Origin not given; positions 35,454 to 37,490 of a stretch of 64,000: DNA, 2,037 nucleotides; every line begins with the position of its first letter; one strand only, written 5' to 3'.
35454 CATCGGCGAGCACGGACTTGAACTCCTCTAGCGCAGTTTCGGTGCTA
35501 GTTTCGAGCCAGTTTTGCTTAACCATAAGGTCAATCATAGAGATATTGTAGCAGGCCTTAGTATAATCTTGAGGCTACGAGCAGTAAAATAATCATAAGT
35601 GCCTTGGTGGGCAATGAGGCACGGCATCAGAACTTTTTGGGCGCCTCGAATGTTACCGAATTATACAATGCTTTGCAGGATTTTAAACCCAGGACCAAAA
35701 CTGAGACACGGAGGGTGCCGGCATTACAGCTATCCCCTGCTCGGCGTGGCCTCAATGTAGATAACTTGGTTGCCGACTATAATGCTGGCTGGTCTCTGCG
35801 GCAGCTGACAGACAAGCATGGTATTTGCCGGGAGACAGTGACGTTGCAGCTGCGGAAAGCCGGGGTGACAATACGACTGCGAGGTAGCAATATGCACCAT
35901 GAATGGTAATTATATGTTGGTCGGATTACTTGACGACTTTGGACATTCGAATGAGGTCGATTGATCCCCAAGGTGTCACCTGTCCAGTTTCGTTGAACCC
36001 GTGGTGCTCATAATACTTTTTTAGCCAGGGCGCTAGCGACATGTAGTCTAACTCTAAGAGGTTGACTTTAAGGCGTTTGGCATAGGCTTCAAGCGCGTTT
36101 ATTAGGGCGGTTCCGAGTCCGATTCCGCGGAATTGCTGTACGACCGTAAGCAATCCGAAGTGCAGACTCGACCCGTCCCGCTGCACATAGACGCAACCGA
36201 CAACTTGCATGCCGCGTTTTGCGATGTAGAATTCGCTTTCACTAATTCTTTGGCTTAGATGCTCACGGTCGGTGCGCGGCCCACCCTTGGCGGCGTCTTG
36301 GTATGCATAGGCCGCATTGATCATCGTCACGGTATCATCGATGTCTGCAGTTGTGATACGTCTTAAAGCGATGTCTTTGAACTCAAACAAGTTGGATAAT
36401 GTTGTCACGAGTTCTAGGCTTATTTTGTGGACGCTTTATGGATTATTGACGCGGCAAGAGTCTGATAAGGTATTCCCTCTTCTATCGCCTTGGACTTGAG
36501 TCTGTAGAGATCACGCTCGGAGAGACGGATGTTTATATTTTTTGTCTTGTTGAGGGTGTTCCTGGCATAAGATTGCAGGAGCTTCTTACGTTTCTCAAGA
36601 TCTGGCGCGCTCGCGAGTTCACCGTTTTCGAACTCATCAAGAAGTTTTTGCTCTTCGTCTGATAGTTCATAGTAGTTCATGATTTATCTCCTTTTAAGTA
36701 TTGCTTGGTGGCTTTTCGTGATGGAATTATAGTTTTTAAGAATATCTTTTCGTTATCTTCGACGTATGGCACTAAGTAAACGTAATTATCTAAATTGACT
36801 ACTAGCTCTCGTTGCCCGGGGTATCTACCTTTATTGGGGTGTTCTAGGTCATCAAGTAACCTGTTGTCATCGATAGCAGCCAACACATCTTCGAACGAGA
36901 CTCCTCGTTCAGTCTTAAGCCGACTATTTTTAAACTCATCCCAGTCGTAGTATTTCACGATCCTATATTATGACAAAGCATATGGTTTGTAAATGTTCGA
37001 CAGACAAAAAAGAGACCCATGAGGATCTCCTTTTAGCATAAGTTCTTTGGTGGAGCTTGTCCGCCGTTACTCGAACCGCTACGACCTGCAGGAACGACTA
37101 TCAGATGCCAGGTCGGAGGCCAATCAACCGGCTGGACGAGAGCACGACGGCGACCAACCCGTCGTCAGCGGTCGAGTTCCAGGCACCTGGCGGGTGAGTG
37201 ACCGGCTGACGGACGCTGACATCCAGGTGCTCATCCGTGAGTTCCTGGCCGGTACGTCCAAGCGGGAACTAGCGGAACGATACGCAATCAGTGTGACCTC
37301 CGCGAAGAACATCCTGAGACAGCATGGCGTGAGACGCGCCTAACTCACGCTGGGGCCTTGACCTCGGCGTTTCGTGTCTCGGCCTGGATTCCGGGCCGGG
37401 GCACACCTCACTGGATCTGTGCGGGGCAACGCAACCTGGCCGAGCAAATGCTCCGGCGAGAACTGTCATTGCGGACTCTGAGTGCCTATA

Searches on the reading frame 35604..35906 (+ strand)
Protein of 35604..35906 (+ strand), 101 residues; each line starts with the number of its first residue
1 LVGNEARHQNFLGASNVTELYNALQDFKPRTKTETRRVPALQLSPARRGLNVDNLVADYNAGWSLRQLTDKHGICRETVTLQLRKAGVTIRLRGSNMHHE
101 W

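Call 20: search_protein_families(library=pfam, proteins=[window:35604-35906:+], max_evalue=0.01)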
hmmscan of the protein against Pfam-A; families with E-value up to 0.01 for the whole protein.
window:35604-35906:+ (101 aa): 1 family
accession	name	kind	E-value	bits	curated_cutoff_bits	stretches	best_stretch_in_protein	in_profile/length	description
PF19575.5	HTH_58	-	0.00014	22.2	23.8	1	53-96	17-60/62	Helix-turn-helix domain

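Call 22: find_homologous_proteins(query=window:35604-35906:+)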
Query window:35604-35906:+ (101 aa): 7 proteins with E <= 0.001 among 10 candidates.
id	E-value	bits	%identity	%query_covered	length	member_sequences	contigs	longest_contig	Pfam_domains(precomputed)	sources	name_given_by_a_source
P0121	4.7e-44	166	81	97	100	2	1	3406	-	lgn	-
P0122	9.1e-42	159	74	98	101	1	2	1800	-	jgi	-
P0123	7.5e-41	156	73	99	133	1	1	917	-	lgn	-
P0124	2.0e-37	145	72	96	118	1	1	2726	-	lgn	-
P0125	5.7e-34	134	67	96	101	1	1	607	-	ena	-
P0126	1.6e-23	100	60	89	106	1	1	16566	PF19575.6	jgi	jgi:hypothetical protein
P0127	3.1e-21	93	60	80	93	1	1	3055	PF19575.6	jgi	jgi:helix-turn-helix protein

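Call 23: find_encoding_contigs(protein=P0126, flank=10000, max_places=2)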
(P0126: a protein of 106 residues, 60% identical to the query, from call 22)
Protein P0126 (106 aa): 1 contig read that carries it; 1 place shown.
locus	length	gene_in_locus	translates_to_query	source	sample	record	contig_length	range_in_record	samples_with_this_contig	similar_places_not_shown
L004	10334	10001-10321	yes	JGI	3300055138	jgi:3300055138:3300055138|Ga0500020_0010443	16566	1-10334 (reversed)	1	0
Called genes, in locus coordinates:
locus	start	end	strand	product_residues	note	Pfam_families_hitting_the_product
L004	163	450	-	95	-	PF01329:Pterin_4a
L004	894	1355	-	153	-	PF00903:Glyoxalase, PF12681:Glyoxalase_2 (weak), PF22677:Ble-like_N (faint)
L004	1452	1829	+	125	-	PF04193:PQ-loop, PF03083:MtN3_slv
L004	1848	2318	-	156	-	PF05656:DUF805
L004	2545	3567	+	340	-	-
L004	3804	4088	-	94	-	-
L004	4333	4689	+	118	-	-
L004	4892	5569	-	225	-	-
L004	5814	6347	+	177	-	-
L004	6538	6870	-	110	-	-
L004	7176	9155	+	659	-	PF26549:Tricorn_N (weak), PF07676:PD40 (faint), PF13472:Lipase_GDSL_2 (faint)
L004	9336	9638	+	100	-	-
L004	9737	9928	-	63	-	-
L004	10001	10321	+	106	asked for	PF19575:HTH_58 (weak)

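Call 47: find_related_loci(query=A2, collection=metagenome_contigs, flank=10000)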
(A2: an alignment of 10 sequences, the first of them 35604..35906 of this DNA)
Query A2 (101 aa) in metagenome_contigs; peptide patterns used: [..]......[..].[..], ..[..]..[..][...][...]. (x = any residue, [..] = any of these).
227 stretches matched a pattern; 2 encode a relative of the query (tblastn E <= 1e-3); 2 distinct loci.
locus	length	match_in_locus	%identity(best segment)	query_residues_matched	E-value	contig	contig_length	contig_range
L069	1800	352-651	73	1-100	2e-51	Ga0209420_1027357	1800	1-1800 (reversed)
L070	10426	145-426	43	9-98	3e-22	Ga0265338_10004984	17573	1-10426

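Call 68: search_solved_structures(query=A2, max_evalue=10, show_alignments=2)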
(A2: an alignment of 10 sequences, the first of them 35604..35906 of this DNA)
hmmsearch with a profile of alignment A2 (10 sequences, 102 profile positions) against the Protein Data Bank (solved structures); distinct sequences matched with E-value up to 10: 4.
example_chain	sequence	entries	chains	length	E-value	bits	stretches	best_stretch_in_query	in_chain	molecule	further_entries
3hug_A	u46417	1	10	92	0.17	14.8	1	55-91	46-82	RNA polymerase sigma factor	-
7bhy_A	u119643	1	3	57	0.32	13.9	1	47-85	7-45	Deoxyribonucleoside regulator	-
6dv9_F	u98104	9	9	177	0.56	13.2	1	55-91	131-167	ECF RNA polymerase sigma factor SigL | RNA polymerase sigma factor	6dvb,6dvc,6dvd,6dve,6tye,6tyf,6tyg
4yn8_A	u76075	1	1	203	0.94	12.4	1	39-84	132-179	Response regulator ChrA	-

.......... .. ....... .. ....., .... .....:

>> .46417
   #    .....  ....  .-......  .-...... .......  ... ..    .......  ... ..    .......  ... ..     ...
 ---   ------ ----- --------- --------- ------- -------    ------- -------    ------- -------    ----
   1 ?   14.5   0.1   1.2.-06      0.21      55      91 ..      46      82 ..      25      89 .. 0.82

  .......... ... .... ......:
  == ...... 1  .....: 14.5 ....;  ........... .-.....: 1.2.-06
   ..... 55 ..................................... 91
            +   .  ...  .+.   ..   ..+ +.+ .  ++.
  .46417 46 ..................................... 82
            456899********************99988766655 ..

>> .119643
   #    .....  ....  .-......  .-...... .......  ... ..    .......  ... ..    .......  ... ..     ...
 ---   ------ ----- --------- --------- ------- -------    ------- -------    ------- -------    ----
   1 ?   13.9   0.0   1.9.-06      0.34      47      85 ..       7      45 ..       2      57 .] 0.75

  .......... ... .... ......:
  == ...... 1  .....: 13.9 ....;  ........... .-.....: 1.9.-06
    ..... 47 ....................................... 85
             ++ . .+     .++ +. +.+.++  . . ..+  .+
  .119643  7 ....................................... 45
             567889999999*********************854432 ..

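Call 69: search_protein_families(library=pfam, alignment_id=A2, max_evalue=0.1)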
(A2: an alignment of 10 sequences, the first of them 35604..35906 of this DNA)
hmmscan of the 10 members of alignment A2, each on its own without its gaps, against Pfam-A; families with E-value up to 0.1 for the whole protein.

A. member 1, window:35604-35906:+ (101 aa): 2 families
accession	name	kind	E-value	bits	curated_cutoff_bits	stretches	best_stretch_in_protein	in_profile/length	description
PF19575.5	HTH_58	-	0.00014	22.2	23.8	1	53-96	17-60/62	Helix-turn-helix domain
PF13384.12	HTH_23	-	0.034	14.4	24.6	0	57-83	12-37/50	Homeodomain-like domain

B. families by the number of members that match (of 10 scanned): 9 families
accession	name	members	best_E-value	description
PF19575.5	HTH_58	10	3.1e-06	Helix-turn-helix domain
PF13384.12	HTH_23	8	0.002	Homeodomain-like domain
PF13518.12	HTH_28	5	0.0013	Helix-turn-helix domain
PF13551.12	HTH_29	5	0.014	Winged helix-turn helix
PF04967.18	HTH_10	3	0.0096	HTH DNA binding domain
PF12840.13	HTH_20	2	0.01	Helix-turn-helix domain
PF17872.7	AAA_lid_10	1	0.0045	AAA lid domain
PF03551.20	PadR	1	0.017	Transcriptional regulator PadR-like family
PF06530.18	Phage_antitermQ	1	0.068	Phage antitermination protein Q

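Call 75: predict_structure(alignment_id=A2)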
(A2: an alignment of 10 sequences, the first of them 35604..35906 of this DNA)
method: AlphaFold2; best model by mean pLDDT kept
length: 101 residues; sequences in the alignment: 10
mean_pLDDT: 66.7   pTM: 0.41
mean pLDDT of the five models: 66.7, 66.0, 63.7, 63.5, 62.1
residues with pLDDT >= 90: 0; 70-90: 42; 50-70: 48; < 50: 11
segments of 3 or more residues with pLDDT < 50: 1-3, 98-101
pLDDT, mean of each block of 10 residues (from residue 1): 50 58 57 52 56 86 85 84 85 56 41
secondary structure, 60 per line:
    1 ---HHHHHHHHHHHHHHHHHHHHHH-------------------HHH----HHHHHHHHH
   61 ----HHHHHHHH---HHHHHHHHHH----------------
elements in order: H4-25 H52-60 H65-72 H76-85

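Call 77: fold_search(model_id=the predicted structure, library=pdb)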
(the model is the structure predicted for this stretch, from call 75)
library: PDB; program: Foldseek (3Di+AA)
matches with E <= 10: 986; with E <= 0.001: 0
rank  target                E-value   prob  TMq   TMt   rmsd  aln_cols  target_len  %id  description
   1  1zt9_A                2.2e-01  0.75  0.38  0.38  14.5        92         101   25  E. coli trp repressor, tetragonal crystal form (released 2006-05-09)
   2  7bhy_C                2.4e-01  0.89  0.30  0.49   4.1        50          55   26  DNA-binding domain of DeoR in complex with the DNA operator (released 2021-11-10)
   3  7bhy_A                2.6e-01  0.94  0.32  0.53   4.2        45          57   27  DNA-binding domain of DeoR in complex with the DNA operator (released 2021-11-10)
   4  8r7y_A                2.6e-01  0.87  0.31  0.11   4.3        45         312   27  Deoxyribonucleoside regulator DeoR in complex with the DNA operator (released 2024-06-19)
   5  6fal_A                2.6e-01  0.72  0.38  0.39  14.6        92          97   25  Tryptophan Repressor TrpR from E.coli with 3-Indolepropionic acid as ligand (released 2019-01-30)
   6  6f7f_A                2.9e-01  0.69  0.38  0.37  14.6        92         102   25  Tryptophan Repressor TrpR from E.coli with 3-Indolepropionic acid (released 2019-03-27)
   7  2r0q_C                2.9e-01  0.69  0.33  0.18  10.9        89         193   16  Crystal structure of a serine recombinase- DNA regulatory complex (released 2008-04-01)
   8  1tro_A                3.1e-01  0.63  0.36  0.36  14.5        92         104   25  CRYSTAL STRUCTURE OF TRP REPRESSOR OPERATOR COMPLEX AT ATOMIC RESOLUTION (released 1994-01-31)
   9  6eo3_B                3.3e-01  0.54  0.33  0.18  11.6        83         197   19  Conformational dynamism for DNA interaction in Salmonella typhimurium RcsB response regulator. S207C P212121 (released 2017-11-15)
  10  3hos_B                3.5e-01  0.51  0.32  0.11   9.5        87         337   16  Crystal structure of the mariner Mos1 paired end complex with Mg (released 2009-09-22)
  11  7bhy_B                3.7e-01  0.82  0.30  0.52   4.1        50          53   26  DNA-binding domain of DeoR in complex with the DNA operator (released 2021-11-10)
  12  4u7b_A                3.7e-01  0.77  0.34  0.11   5.5        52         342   25  Crystal structure of a pre-cleavage Mos1 transpososome (released 2015-02-11)
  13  4yn8                  3.7e-01  0.66  0.33  0.18  12.7        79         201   26  Crystal Structure of Response Regulator ChrA in Heme-Sensing Two Component System (released 2015-08-19)
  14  6f9k                  3.7e-01  0.63  0.39  0.38  14.6        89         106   21  Tryptophan Repressor TrpR from E.coli with 5-methyl-L-tryptophan as ligand (released 2019-01-30)
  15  8r7y_B                4.0e-01  0.89  0.32  0.11   4.2        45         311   27  Deoxyribonucleoside regulator DeoR in complex with the DNA operator (released 2024-06-19)
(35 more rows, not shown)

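Call 99: search_protein_families(library=phrogs, proteins=[window:35604-35906:+], max_evalue=0.01)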
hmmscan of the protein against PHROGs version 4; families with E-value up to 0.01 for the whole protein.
window:35604-35906:+ (101 aa): 1 family
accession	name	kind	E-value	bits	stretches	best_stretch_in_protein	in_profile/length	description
phrog_3611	-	DNA, RNA and nucleotide metabolism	0.0032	17.7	1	10-95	35-119/230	helicase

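Call 101: find_related_loci(query=A2, collection=viral_contigs, flank=8000)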
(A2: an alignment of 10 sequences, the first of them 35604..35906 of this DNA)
Query A2 (101 aa) in viral_contigs; peptide patterns used: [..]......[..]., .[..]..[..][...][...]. (x = any residue, [..] = any of these).
147 stretches matched a pattern, but none encodes a relative of the query by tblastn (E <= 1e-3).

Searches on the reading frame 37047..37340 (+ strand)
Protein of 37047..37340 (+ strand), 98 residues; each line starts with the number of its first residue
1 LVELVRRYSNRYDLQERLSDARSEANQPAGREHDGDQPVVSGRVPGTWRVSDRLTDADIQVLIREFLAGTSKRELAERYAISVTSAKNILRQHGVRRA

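Call 20: search_protein_families(library=pfam, proteins=[window:37047-37340:+], max_evalue=0.01)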
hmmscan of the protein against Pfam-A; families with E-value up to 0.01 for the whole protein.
window:37047-37340:+ (98 aa): 0 families

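Call 58: find_homologous_proteins(query=window:37047-37340:+, max_evalue=0.01)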
Query window:37047-37340:+ (98 aa): 37 proteins with E <= 0.01 among 37 candidates.
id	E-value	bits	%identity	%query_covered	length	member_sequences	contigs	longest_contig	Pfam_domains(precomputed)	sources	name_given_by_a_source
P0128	2.7e-34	135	71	99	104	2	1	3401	-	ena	-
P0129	4.0e-34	134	69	100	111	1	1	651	-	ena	-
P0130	9.1e-34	133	70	99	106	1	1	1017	-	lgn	-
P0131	1.0e-33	133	71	99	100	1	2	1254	-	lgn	-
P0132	1.6e-32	129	68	99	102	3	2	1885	-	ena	-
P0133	1.9e-32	129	68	99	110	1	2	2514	-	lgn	-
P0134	2.8e-32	128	70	98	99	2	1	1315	-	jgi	-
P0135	3.6e-32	128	69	99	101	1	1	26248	-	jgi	jgi:hypothetical protein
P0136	4.5e-32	128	68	98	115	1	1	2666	-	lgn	-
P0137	4.5e-32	128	67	99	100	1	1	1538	-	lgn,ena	-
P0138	2.0e-31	126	67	99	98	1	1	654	-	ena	-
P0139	1.5e-30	123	65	98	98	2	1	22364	-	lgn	-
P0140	6.1e-30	121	65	99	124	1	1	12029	-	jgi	jgi:DNA invertase Pin-like site-specific DNA recombinase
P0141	1.8e-29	119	64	99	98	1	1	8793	-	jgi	jgi:DNA invertase Pin-like site-specific DNA recombinase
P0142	1.9e-29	119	65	99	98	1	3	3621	-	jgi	jgi:DNA invertase Pin-like site-specific DNA recombinase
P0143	3.8e-29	118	62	100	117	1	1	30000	-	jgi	jgi:transcriptional regulator of aromatic amino acid metabolism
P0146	1.1e-28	117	64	98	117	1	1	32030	-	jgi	jgi:DNA invertase Pin-like site-specific DNA recombinase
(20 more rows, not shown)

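Call 59: find_encoding_contigs(protein=P0146, flank=10000, max_places=1)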
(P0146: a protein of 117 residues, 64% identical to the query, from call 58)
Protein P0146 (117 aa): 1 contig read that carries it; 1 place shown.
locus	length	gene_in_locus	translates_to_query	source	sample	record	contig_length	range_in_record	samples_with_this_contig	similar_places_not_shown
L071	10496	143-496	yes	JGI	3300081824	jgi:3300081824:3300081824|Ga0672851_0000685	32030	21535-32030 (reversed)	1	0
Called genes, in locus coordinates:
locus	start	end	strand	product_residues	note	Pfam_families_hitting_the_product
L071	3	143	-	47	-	?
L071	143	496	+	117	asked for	-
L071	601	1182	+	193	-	PF05063:MT-A70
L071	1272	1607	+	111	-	PF05534:HicB (faint)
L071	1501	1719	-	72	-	-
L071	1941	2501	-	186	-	-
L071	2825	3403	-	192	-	-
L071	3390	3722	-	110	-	-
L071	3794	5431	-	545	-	PF13304:AAA_21, PF13175:AAA_15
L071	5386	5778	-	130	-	PF02463:SMC_N (weak), PF13175:AAA_15, PF13476:AAA_23, PF13514:AAA_27, PF13555:AAA_29 (weak)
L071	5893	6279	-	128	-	-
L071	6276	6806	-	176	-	PF13581:HATPase_c_2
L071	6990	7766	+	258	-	-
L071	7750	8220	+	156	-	PF00293:NUDIX, PF14815:NUDIX_4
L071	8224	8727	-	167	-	PF11969:DcpS_C, PF01230:HIT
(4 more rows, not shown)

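Call 60: find_encoding_contigs(protein=P0143, flank=10000, max_places=1)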
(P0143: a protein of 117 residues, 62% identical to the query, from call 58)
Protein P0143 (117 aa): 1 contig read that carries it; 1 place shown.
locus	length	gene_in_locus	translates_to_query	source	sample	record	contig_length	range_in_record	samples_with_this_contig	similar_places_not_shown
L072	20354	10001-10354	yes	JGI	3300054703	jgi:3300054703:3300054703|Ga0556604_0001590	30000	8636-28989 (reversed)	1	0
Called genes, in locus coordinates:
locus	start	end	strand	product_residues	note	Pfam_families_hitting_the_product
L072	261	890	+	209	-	-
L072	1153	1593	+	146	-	PF00582:Usp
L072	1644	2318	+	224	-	PF00072:Response_reg, PF00196:GerE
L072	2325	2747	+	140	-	PF12900:Pyridox_ox_2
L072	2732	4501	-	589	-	PF01590:GAF, PF13185:GAF_2, PF13492:GAF_3, PF07730:HisKA_3, PF02518:HATPase_c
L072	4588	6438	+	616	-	PF13631:Cytochrom_B_N_2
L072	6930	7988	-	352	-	-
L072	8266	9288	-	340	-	PF26549:Tricorn_N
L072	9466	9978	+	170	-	PF16571:FBP_C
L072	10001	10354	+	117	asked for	-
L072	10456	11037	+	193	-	PF05063:MT-A70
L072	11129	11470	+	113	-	-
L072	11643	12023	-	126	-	-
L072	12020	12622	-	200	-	PF20355:DUF6650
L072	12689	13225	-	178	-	PF13581:HATPase_c_2 (weak)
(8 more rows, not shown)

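Call 61: find_encoding_contigs(protein=P0135, flank=10000, max_places=1)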
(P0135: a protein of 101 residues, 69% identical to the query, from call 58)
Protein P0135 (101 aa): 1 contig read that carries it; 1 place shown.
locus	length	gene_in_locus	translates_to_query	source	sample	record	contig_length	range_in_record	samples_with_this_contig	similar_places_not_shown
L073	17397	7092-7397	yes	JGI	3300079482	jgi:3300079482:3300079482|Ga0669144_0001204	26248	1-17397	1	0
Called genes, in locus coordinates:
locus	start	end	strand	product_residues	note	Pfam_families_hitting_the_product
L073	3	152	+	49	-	?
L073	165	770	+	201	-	PF01174:SNO, PF07685:GATase_3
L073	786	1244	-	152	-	PF13302:Acetyltransf_3, PF00583:Acetyltransf_1, PF13508:Acetyltransf_7 (weak)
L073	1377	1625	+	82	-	-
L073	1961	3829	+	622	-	PF02012:BNR (faint)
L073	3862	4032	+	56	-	-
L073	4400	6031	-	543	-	PF01593:Amino_oxidase, PF13450:NAD_binding_8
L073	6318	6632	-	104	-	-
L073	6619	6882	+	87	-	PF06769:YoeB_toxin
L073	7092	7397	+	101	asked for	-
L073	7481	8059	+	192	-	PF05063:MT-A70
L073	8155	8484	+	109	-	-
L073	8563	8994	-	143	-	PF11969:DcpS_C, PF01230:HIT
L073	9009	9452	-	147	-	PF08937:ThsB_TIR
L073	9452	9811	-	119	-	-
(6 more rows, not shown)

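Call 99: search_protein_families(library=phrogs, proteins=[window:37047-37340:+], max_evalue=0.01)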
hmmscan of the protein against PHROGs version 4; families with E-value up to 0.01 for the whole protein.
window:37047-37340:+ (98 aa): 2 families
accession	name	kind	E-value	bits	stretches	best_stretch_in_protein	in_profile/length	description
phrog_32398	-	unknown function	0.0024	17.2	1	55-95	709-749/812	-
phrog_4629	-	DNA, RNA and nucleotide metabolism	0.0083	17.1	0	53-89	36-72/87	HTH DNA binding domain protein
